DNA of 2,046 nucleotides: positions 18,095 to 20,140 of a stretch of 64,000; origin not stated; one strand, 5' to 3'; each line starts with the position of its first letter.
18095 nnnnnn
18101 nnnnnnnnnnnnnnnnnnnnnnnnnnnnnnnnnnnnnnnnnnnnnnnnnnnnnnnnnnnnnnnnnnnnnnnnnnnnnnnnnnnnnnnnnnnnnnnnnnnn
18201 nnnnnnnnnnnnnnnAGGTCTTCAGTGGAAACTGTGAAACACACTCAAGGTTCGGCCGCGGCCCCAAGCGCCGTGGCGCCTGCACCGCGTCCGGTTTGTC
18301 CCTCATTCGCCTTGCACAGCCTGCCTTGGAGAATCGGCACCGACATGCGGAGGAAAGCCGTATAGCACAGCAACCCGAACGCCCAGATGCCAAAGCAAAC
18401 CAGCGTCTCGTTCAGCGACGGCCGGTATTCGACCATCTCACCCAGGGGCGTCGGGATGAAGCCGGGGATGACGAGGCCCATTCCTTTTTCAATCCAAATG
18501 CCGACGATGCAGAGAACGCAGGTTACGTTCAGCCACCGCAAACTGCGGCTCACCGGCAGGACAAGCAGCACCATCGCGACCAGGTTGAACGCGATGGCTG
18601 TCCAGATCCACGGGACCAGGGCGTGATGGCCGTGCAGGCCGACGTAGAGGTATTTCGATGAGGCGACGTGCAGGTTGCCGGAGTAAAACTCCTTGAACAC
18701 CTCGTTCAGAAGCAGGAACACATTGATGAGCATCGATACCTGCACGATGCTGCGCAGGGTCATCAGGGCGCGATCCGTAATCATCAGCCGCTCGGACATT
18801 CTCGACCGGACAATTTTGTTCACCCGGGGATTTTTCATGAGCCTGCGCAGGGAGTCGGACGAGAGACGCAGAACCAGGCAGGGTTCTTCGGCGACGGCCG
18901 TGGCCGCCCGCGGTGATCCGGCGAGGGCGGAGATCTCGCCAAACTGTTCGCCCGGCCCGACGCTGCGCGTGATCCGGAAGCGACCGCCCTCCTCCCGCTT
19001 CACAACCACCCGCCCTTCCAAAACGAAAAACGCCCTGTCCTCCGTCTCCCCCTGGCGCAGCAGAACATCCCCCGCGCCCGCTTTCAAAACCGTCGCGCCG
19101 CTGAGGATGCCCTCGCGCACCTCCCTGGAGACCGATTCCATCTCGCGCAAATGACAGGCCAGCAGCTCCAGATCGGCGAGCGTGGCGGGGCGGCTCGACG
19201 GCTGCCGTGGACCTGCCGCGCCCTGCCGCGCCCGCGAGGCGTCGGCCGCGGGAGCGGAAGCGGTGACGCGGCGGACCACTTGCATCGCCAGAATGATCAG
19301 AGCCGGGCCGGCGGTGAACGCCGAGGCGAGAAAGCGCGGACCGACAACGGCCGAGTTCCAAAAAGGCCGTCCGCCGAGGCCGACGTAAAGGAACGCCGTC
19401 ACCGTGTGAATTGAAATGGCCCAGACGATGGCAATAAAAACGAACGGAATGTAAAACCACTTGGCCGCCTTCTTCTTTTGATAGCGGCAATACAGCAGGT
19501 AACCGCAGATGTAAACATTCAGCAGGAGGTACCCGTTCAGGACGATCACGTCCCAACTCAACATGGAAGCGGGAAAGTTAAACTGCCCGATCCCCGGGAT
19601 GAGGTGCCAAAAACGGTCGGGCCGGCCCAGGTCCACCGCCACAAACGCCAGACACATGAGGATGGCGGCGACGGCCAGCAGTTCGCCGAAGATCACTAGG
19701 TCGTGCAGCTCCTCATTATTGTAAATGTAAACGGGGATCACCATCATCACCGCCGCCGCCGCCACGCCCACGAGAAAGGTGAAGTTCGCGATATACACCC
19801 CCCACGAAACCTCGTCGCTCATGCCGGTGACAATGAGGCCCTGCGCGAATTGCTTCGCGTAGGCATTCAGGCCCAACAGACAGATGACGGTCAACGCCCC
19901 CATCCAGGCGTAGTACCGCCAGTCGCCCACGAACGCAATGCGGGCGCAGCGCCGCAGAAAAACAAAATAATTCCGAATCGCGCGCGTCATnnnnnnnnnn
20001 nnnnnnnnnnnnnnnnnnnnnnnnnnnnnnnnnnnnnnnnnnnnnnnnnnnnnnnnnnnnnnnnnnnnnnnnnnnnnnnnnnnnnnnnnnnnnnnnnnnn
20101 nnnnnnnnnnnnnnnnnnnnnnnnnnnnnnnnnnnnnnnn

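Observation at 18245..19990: NrfD-type quinone-handling membrane subunit with an embedded cyclic-nucleotide-binding domain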

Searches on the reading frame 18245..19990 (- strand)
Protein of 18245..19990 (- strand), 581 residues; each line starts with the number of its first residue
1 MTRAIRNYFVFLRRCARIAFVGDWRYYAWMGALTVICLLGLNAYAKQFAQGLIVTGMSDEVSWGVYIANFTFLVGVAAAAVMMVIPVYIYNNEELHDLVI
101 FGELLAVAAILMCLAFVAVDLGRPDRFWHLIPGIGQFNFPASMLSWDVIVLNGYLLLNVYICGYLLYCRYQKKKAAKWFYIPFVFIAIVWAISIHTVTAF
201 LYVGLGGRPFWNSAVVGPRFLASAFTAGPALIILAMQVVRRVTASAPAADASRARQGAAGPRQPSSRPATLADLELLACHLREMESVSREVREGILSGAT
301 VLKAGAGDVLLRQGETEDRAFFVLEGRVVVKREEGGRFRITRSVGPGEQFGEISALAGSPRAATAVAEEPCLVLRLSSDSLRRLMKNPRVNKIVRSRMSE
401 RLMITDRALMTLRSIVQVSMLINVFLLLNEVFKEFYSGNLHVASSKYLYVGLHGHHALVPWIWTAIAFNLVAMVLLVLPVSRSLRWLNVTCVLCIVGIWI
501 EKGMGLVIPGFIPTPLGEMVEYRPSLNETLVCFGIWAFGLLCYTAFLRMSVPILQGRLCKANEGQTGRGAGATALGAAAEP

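Call 3: search_protein_families(library=pfam, proteins=[window:18245-19990:-], max_evalue=0.01)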
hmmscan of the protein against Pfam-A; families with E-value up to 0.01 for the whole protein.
window:18245-19990:- (581 aa): 2 families
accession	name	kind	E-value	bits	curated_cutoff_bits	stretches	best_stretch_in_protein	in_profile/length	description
PF03916.19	NrfD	-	1.4e-37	130.4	25.8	1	54-247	2-206/313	Polysulphide reductase, NrfD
PF00027.35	cNMP_binding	-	4.2e-21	75.2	27.5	1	305-387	5-88/89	Cyclic nucleotide-binding domain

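Call 4: search_protein_families(library=ncbifam, proteins=[window:18245-19990:-], max_evalue=0.01)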
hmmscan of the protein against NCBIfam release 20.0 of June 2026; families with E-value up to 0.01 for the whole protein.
window:18245-19990:- (581 aa): 10 families
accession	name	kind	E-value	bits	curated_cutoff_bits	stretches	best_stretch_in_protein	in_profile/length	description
NF045798.1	DsrP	equivalog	1.4e-122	409.4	350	2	18-245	4-215/346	sulfate reduction electron transfer complex DsrMKJOP subunit DsrP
NF058543.1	ActPatMycb56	equivalog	2.9e-10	39.5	460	1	301-395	21-116/317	acetyltransferase Pat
NF008732.0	PRK11753.1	equivalog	3.7e-08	33.1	266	1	294-413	18-140/214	cAMP-activated global transcriptional regulator CRP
TIGR03148.1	cyt_nit_nrfD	equivalog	5.7e-08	32.4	347.6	1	59-245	6-206/316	cytochrome c nitrite reductase subunit NrfD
NF041784.1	mnquin_red_QrcD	equivalog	6.6e-07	28.9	570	1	24-156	16-144/408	menaquinone reductase integral membrane subunit QrcD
NF011568.0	PRK14992.1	equivalog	1.7e-05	24.4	314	1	58-237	14-187/341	tetrathionate reductase subunit TtrC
TIGR03896.1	cyc_nuc_ocin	subfamily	3.9e-05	23.2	161.05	1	302-384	164-247/317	bacteriocin-type transport-associated protein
NF041163.2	encap_f2b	equivalog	0.00014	21.1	400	1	293-390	89-189/450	family 2B encapsulin nanocompartment shell protein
NF006901.0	PRK09392.1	equivalog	0.00062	19.2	211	1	285-387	16-118/236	transcriptional activator FtrB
NF050815.1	TransActFtrBCaul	equivalog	0.0051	16.1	300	1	280-386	13-119/251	transcriptional activator FtrB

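Call 6: find_homologous_proteins(query=window:18245-19990:-, max_evalue=0.00001)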
Query window:18245-19990:- (581 aa): 8000 proteins with E <= 0.00001 among 8000 candidates; the best 120 are listed.
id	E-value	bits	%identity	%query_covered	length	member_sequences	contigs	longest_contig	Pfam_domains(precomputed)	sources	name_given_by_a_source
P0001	0.0e+0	1296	99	100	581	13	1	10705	PF03916.20,PF00027.36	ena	-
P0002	0.0e+0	1128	87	97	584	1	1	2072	PF03916.20,PF00027.36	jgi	-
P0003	0.0e+0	1123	86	100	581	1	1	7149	PF03916.20,PF00027.36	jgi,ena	jgi:Ni/Fe-hydrogenase subunit HybB-like protein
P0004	0.0e+0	1123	86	100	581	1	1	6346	PF03916.20,PF00027.36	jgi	jgi:Ni/Fe-hydrogenase subunit HybB-like protein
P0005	0.0e+0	1118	87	97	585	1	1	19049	PF03916.20,PF00027.36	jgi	jgi:Ni/Fe-hydrogenase subunit HybB-like protein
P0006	0.0e+0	1103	84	100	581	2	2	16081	PF03916.20,PF00027.36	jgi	jgi:Ni/Fe-hydrogenase subunit HybB-like protein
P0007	0.0e+0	1100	84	100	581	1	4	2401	PF03916.20,PF00027.36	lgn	-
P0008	0.0e+0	1099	84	100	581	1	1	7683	PF03916.20,PF00027.36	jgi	jgi:Ni/Fe-hydrogenase subunit HybB-like protein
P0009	0.0e+0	1098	84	100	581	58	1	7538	PF03916.20,PF00027.36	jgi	-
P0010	0.0e+0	1096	84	99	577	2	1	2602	PF03916.20,PF00027.36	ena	-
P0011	0.0e+0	1095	83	100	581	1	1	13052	PF03916.20,PF00027.36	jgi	jgi:Ni/Fe-hydrogenase subunit HybB-like protein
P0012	0.0e+0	1094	85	97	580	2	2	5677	PF03916.20,PF00027.36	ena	-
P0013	0.0e+0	1094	83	100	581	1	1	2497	PF03916.20,PF00027.36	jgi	-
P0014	0.0e+0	1094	86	98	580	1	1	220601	PF03916.20,PF00027.36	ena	-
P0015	0.0e+0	1093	83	100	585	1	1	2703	PF03916.20,PF00027.36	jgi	jgi:Ni/Fe-hydrogenase subunit HybB-like protein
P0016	0.0e+0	1092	85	97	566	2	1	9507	PF03916.20,PF00027.36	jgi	jgi:Ni/Fe-hydrogenase subunit HybB-like protein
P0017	0.0e+0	1092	86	97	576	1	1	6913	PF03916.20,PF00027.36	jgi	jgi:Ni/Fe-hydrogenase subunit HybB-like protein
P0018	0.0e+0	1091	83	100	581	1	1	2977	PF03916.20,PF00027.36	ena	-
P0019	0.0e+0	1091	84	99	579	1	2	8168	PF03916.20,PF00027.36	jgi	jgi:Ni/Fe-hydrogenase subunit HybB-like protein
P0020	0.0e+0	1091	84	100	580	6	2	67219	PF03916.20,PF00027.36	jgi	jgi:Ni/Fe-hydrogenase subunit HybB-like protein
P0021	0.0e+0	1091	83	99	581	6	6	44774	PF03916.20,PF00027.36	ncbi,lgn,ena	-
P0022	0.0e+0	1091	85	97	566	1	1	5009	PF03916.20,PF00027.36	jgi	jgi:Ni/Fe-hydrogenase subunit HybB-like protein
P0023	0.0e+0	1090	83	100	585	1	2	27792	PF03916.20,PF00027.36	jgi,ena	jgi:Ni/Fe-hydrogenase subunit HybB-like protein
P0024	0.0e+0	1090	84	100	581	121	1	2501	PF03916.20,PF00027.36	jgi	jgi:Ni/Fe-hydrogenase subunit HybB-like protein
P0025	0.0e+0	1089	83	100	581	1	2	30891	PF03916.20,PF00027.36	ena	-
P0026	0.0e+0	1088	83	100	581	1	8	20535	PF03916.20,PF00027.36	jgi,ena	jgi:Ni/Fe-hydrogenase subunit HybB-like protein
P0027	0.0e+0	1088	84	98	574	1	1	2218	PF03916.20,PF00027.36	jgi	jgi:Ni/Fe-hydrogenase subunit HybB-like protein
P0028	0.0e+0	1088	84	98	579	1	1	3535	PF03916.20,PF00027.36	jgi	jgi:Ni/Fe-hydrogenase subunit HybB-like protein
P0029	0.0e+0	1088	85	97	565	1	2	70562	PF03916.20,PF00027.36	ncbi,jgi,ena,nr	ncbi:MAG TPA: NrfD/PsrC family molybdoenzyme membrane anchor subunit [Candidatus Binatia bacterium]|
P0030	0.0e+0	1087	83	100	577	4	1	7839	PF03916.20,PF00027.36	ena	-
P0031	0.0e+0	1087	83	100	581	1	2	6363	PF03916.20,PF00027.36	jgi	jgi:Ni/Fe-hydrogenase subunit HybB-like protein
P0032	0.0e+0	1087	82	100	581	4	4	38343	PF03916.20,PF00027.36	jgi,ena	jgi:Ni/Fe-hydrogenase subunit HybB-like protein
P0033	0.0e+0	1086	85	97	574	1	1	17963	PF03916.20,PF00027.36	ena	-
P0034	0.0e+0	1085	85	97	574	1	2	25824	PF03916.20,PF00027.36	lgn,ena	-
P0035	0.0e+0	1085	84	100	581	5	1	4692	PF03916.20,PF00027.36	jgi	jgi:Ni/Fe-hydrogenase subunit HybB-like protein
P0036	0.0e+0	1085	85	97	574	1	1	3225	PF03916.20,PF00027.36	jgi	jgi:Ni/Fe-hydrogenase subunit HybB-like protein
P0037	0.0e+0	1085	83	100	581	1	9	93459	PF03916.20,PF00027.36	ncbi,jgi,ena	jgi:Ni/Fe-hydrogenase subunit HybB-like protein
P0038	0.0e+0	1085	84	98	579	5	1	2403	PF03916.20,PF00027.36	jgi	jgi:Ni/Fe-hydrogenase subunit HybB-like protein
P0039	0.0e+0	1085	85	97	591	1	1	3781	PF03916.20,PF00027.36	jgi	jgi:Ni/Fe-hydrogenase subunit HybB-like protein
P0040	0.0e+0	1084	85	97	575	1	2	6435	PF03916.20,PF00027.36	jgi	jgi:Ni/Fe-hydrogenase subunit HybB-like protein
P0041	0.0e+0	1084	84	97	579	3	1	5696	PF03916.20,PF00027.36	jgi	-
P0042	0.0e+0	1083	84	97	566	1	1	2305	PF03916.20,PF00027.36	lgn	-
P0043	0.0e+0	1083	83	100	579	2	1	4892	PF03916.20,PF00027.36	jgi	-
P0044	0.0e+0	1083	82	100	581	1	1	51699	PF03916.20,PF00027.36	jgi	jgi:Ni/Fe-hydrogenase subunit HybB-like protein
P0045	0.0e+0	1082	85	98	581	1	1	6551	PF03916.20,PF00027.36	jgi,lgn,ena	-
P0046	0.0e+0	1082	83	100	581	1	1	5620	PF03916.20,PF00027.36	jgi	jgi:Ni/Fe-hydrogenase subunit HybB-like protein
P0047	0.0e+0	1082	83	100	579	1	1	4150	PF03916.20,PF00027.36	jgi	jgi:Ni/Fe-hydrogenase subunit HybB-like protein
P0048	0.0e+0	1081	83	98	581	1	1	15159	PF03916.20,PF00027.36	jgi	-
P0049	0.0e+0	1080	84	97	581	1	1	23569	PF03916.20,PF00027.36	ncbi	-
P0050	0.0e+0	1080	83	99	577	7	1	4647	PF03916.20,PF00027.36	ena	-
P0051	0.0e+0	1079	83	100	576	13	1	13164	PF03916.20,PF00027.36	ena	-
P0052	0.0e+0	1079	83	100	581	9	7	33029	PF03916.20,PF00027.36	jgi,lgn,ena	jgi:Ni/Fe-hydrogenase subunit HybB-like protein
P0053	0.0e+0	1079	84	99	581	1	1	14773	PF03916.20,PF00027.36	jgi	jgi:Ni/Fe-hydrogenase subunit HybB-like protein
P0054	0.0e+0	1079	82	100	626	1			PF03916.20,PF00027.36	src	-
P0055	0.0e+0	1078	84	98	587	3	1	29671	PF03916.20,PF00027.36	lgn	-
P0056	0.0e+0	1078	85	97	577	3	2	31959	PF03916.20,PF00027.36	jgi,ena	-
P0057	0.0e+0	1077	83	97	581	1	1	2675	PF03916.20,PF00027.36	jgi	-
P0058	0.0e+0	1077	84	97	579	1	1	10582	PF03916.20,PF00027.36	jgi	jgi:Ni/Fe-hydrogenase subunit HybB-like protein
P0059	0.0e+0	1077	83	97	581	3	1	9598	PF03916.20,PF00027.36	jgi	jgi:Ni/Fe-hydrogenase subunit HybB-like protein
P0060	0.0e+0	1077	84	97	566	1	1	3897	PF03916.20,PF00027.36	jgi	jgi:Ni/Fe-hydrogenase subunit HybB-like protein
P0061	0.0e+0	1077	84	98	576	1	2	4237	PF03916.20,PF00027.36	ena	-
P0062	0.0e+0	1076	83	99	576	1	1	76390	PF03916.20,PF00027.36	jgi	jgi:Ni/Fe-hydrogenase subunit HybB-like protein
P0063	0.0e+0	1076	84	98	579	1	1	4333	PF03916.20,PF00027.36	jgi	jgi:Ni/Fe-hydrogenase subunit HybB-like protein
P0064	0.0e+0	1075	84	98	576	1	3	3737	PF03916.20,PF00027.36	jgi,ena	jgi:Ni/Fe-hydrogenase subunit HybB-like protein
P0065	0.0e+0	1075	84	97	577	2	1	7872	PF03916.20,PF00027.36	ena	-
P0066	0.0e+0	1075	83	98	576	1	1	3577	PF03916.20,PF00027.36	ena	-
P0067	0.0e+0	1075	84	98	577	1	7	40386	PF03916.20,PF00027.36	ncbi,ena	-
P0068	0.0e+0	1074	82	100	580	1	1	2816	PF03916.20,PF00027.36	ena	-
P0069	0.0e+0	1074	84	98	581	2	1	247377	PF03916.20,PF00027.36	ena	-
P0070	0.0e+0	1074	83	98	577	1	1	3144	PF03916.20,PF00027.36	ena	-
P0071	0.0e+0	1073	81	100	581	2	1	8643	PF03916.20,PF00027.36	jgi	jgi:Ni/Fe-hydrogenase subunit HybB-like protein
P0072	0.0e+0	1073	83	98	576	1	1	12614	PF03916.20,PF00027.36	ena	-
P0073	0.0e+0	1073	84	97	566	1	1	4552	PF03916.20,PF00027.36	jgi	-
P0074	0.0e+0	1073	84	98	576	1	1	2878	PF03916.20,PF00027.36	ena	-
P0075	0.0e+0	1072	84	97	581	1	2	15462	PF03916.20,PF00027.36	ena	-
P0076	0.0e+0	1072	85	97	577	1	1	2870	PF03916.20,PF00027.36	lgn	-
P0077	0.0e+0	1072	84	99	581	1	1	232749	PF03916.20,PF00027.36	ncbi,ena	-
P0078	0.0e+0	1072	83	99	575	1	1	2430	PF03916.20,PF00027.36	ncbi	-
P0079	0.0e+0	1071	83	97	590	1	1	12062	PF03916.20,PF00027.36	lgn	-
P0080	0.0e+0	1071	83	98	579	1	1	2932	PF03916.20,PF00027.36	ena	-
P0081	0.0e+0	1071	82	100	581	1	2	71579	PF03916.20,PF00027.36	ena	-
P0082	0.0e+0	1070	83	98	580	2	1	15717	PF03916.20,PF00027.36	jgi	jgi:Ni/Fe-hydrogenase subunit HybB-like protein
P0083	0.0e+0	1070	82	100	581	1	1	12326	PF03916.20,PF00027.36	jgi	jgi:Ni/Fe-hydrogenase subunit HybB-like protein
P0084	0.0e+0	1069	84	97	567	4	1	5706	PF03916.20,PF00027.36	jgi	jgi:Ni/Fe-hydrogenase subunit HybB-like protein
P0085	0.0e+0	1068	82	97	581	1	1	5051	PF03916.20,PF00027.36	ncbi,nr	ncbi:MAG: polysulfide reductase NrfD [Verrucomicrobia bacterium]|nr:polysulfide reductase NrfD [Verr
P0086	0.0e+0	1068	83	99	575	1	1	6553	PF03916.20,PF00027.36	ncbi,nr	ncbi:MAG: polysulfide reductase NrfD [Verrucomicrobia bacterium]|nr:polysulfide reductase NrfD [Verr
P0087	0.0e+0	1068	83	98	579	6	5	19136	PF03916.20,PF00027.36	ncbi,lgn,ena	-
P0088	0.0e+0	1067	83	98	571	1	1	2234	PF03916.20,PF00027.36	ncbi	-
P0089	0.0e+0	1067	82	98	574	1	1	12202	PF03916.20,PF00027.36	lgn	-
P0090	0.0e+0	1067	84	96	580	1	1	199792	PF03916.20,PF00027.36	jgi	jgi:Ni/Fe-hydrogenase subunit HybB-like protein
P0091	0.0e+0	1066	82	99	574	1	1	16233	PF03916.20,PF00027.36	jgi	jgi:Ni/Fe-hydrogenase subunit HybB-like protein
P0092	0.0e+0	1066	83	97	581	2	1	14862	PF03916.20,PF00027.36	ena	-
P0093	0.0e+0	1066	83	99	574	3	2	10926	PF03916.20,PF00027.36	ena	-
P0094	0.0e+0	1065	82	99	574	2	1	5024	PF03916.20,PF00027.36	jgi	jgi:Ni/Fe-hydrogenase subunit HybB-like protein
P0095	0.0e+0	1065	82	98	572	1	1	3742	PF03916.20,PF00027.36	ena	-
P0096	0.0e+0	1064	82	97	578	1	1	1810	PF03916.20,PF00027.36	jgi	jgi:Ni/Fe-hydrogenase subunit HybB-like protein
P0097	0.0e+0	1064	84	97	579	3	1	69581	PF03916.20,PF00027.36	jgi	jgi:Ni/Fe-hydrogenase subunit HybB-like protein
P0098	0.0e+0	1063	84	97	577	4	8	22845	PF03916.20,PF00027.36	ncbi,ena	-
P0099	0.0e+0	1063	83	97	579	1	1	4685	PF03916.20,PF00027.36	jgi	jgi:Ni/Fe-hydrogenase subunit HybB-like protein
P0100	0.0e+0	1062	84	97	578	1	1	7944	PF03916.20,PF00027.36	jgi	jgi:Ni/Fe-hydrogenase subunit HybB-like protein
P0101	0.0e+0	1062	83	98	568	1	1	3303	PF03916.20,PF00027.36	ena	-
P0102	0.0e+0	1062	81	100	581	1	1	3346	PF03916.20,PF00027.36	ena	-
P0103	0.0e+0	1062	82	98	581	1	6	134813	PF03916.20,PF00027.36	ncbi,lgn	-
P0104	0.0e+0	1061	81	100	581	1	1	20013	PF03916.20,PF00027.36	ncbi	-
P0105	0.0e+0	1061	82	97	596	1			PF03916.20,PF00027.36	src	-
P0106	0.0e+0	1061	82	98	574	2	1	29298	PF03916.20,PF00027.36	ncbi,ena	-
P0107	0.0e+0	1061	83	97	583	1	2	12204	PF03916.20,PF00027.36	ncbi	-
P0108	0.0e+0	1060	82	97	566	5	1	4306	PF03916.20,PF00027.36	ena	-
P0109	0.0e+0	1060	84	97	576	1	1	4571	PF03916.20,PF00027.36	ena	-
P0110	0.0e+0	1059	82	100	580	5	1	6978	PF03916.20,PF00027.36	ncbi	-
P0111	0.0e+0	1059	83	97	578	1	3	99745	PF03916.20,PF00027.36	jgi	jgi:Ni/Fe-hydrogenase subunit HybB-like protein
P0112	0.0e+0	1059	81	99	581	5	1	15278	PF03916.20,PF00027.36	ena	-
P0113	0.0e+0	1058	81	100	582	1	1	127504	PF03916.20,PF00027.36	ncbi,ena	-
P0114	0.0e+0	1058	82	99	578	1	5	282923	PF03916.20,PF00027.36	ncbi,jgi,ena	ncbi:MAG: NrfD/PsrC family molybdoenzyme membrane anchor subunit [Verrucomicrobiota bacterium]|jgi:N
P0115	0.0e+0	1058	84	96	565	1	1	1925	PF03916.20,PF00027.36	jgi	jgi:Ni/Fe-hydrogenase subunit HybB-like protein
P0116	0.0e+0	1058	84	97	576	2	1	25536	PF03916.20,PF00027.36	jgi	jgi:Ni/Fe-hydrogenase subunit HybB-like protein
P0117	0.0e+0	1057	81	100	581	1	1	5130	PF03916.20,PF00027.36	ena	-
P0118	0.0e+0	1057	83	97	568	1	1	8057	PF03916.20,PF00027.36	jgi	jgi:Ni/Fe-hydrogenase subunit HybB-like protein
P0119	0.0e+0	1057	84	97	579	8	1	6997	PF03916.20,PF00027.36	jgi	jgi:Ni/Fe-hydrogenase subunit HybB-like protein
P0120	0.0e+0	1057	82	97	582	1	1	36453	PF03916.20,PF00027.36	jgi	jgi:Ni/Fe-hydrogenase subunit HybB-like protein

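Call 9: find_related_loci(query=window:18245-19990:-, collection=genome_contigs, flank=10000)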
Query window:18245-19990:- (581 aa) in genome_contigs; peptide patterns used: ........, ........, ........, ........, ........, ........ (x = any residue, [..] = any of these).
599 stretches matched a pattern (row limit reached: there are more); 579 encode a relative of the query (tblastn E <= 1e-3); the best 80 are kept; 80 distinct loci.
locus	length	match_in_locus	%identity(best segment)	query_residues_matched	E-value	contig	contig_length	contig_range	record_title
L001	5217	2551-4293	96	1-581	0e+0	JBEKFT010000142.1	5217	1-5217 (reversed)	MAG: Verrucomicrobiota bacterium isolate SPRUCE 236 SPRUCE_236_142, whole genome shotgun sequence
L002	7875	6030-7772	84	1-581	0e+0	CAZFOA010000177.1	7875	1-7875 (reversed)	MAG TPA_asm: uncultured Verrucomicrobiota bacterium isolate binchicken_co54_484 genome assembly, contig: NODE_16842_leng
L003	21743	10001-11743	84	1-581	0e+0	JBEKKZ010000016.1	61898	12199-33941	MAG: Verrucomicrobiota bacterium isolate SPRUCE 359 SPRUCE_359_16, whole genome shotgun sequence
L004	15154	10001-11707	83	1-570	0e+0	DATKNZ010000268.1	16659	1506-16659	MAG TPA_asm: Candidatus Acidoferrum sp. isolate SMAG_U14751 k141_5538586, whole genome shotgun sequence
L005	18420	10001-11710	83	1-571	0e+0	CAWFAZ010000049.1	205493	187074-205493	MAG: uncultured Verrucomicrobiae bacterium isolate MFD01112.bin.2.19 genome assembly, contig: contig_3635, whole genome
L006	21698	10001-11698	81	1-566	0e+0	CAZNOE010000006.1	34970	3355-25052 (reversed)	MAG TPA_asm: uncultured Bifidobacteriaceae bacterium isolate SRP119689_co1_68 genome assembly, contig: NODE_1497_length_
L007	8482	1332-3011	83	4-564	0e+0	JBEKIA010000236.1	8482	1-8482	MAG: Verrucomicrobiota bacterium isolate SPRUCE 28 SPRUCE_28_236, whole genome shotgun sequence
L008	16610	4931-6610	82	1-563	0e+0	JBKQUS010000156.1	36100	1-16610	MAG: Limisphaerales bacterium isolate SEr2D2E2F__bin_178 SEr2D2E2F_000000208252, whole genome shotgun sequence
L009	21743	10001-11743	79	1-581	0e+0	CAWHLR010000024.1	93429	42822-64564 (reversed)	MAG: uncultured Verrucomicrobiae bacterium isolate MFD04780.bin.2.51 genome assembly, contig: contig_4667, whole genome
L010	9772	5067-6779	81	7-581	0e+0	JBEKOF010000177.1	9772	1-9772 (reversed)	MAG: Verrucomicrobiota bacterium isolate SPRUCE 434 SPRUCE_434_177, whole genome shotgun sequence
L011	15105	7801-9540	78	1-580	0e+0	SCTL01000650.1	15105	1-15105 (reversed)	MAG: Verrucomicrobia bacterium isolate FW301_bin.11 FW301_bin.11-43771, whole genome shotgun sequence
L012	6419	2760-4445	80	1-564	0e+0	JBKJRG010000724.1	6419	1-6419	MAG: Opitutaceae bacterium isolate ant_bin.527 k117_6368972, whole genome shotgun sequence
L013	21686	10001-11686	81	6-568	0e+0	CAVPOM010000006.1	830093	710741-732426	MAG: uncultured Verrucomicrobiae bacterium isolate MFD00008.bin.2.151 genome assembly, contig: contig_56454, whole genom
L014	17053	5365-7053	79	1-566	0e+0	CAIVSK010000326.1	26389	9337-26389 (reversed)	MAG: Akkermansiaceae bacterium isolate A14_bin-1981 genome assembly, contig: bin-1981:326/432, whole genome shotgun sequ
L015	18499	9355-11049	81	1-566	0e+0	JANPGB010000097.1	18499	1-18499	MAG: Verrucomicrobiota bacterium isolate VAR_69_metabat_5 VAR_69_k141_2398345, whole genome shotgun sequence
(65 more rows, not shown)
